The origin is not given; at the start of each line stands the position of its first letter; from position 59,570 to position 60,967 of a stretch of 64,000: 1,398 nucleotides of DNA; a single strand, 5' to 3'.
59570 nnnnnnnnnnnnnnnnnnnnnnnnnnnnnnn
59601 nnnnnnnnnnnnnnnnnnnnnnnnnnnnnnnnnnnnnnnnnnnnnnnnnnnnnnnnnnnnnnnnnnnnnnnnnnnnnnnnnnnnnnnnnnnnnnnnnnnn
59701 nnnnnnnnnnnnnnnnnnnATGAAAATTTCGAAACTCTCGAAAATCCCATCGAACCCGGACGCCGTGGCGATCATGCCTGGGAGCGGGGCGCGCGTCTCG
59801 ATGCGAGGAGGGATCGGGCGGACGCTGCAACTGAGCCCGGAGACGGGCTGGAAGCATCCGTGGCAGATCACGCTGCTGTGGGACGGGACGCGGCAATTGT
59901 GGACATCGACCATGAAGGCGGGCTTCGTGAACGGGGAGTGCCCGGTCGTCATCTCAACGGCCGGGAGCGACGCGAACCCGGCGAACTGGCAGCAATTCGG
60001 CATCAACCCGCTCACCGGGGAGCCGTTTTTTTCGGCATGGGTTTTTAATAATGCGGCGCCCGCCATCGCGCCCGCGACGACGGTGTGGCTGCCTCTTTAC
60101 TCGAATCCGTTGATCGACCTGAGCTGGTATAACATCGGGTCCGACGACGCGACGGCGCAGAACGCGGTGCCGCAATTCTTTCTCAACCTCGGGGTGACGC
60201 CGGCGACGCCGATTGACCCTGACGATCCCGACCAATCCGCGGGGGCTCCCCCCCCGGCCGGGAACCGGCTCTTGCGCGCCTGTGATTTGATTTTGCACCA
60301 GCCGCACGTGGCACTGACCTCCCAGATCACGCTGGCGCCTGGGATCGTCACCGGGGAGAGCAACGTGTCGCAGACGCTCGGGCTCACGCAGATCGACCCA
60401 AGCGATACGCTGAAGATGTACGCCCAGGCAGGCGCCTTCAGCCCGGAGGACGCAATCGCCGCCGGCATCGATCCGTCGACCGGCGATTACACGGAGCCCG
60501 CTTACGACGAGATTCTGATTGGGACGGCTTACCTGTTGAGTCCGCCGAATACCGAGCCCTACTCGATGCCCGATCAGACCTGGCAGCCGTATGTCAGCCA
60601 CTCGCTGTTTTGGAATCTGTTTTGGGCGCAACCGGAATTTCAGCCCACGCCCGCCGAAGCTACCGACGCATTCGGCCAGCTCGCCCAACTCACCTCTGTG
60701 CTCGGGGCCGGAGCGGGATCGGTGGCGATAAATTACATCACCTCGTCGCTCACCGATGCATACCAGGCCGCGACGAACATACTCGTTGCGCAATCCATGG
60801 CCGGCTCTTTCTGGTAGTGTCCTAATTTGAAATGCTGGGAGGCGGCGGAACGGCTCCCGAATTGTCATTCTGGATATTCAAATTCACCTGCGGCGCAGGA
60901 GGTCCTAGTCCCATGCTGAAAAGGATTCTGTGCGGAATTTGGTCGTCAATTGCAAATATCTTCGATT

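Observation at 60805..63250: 2.43-kb IS1-family transposon with cargo, defined by perfect 17-bp terminal inverted repeats and an 8-bp target-site duplication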

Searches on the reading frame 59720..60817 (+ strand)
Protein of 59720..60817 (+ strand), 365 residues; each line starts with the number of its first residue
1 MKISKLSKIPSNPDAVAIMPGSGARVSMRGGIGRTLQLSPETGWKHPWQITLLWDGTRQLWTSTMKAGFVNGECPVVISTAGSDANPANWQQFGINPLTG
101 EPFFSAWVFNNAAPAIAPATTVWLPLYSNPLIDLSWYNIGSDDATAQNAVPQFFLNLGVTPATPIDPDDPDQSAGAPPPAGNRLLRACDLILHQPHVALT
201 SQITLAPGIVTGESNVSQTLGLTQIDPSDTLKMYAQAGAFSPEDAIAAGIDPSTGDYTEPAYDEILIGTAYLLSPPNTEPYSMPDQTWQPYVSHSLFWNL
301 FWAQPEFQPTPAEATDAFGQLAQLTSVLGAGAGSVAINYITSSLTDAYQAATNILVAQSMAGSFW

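Call 27: search_protein_families(library=phrogs, proteins=[window:59720-60817:+], max_evalue=0.01)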
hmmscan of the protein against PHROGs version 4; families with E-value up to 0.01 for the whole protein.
window:59720-60817:+ (365 aa): 0 families
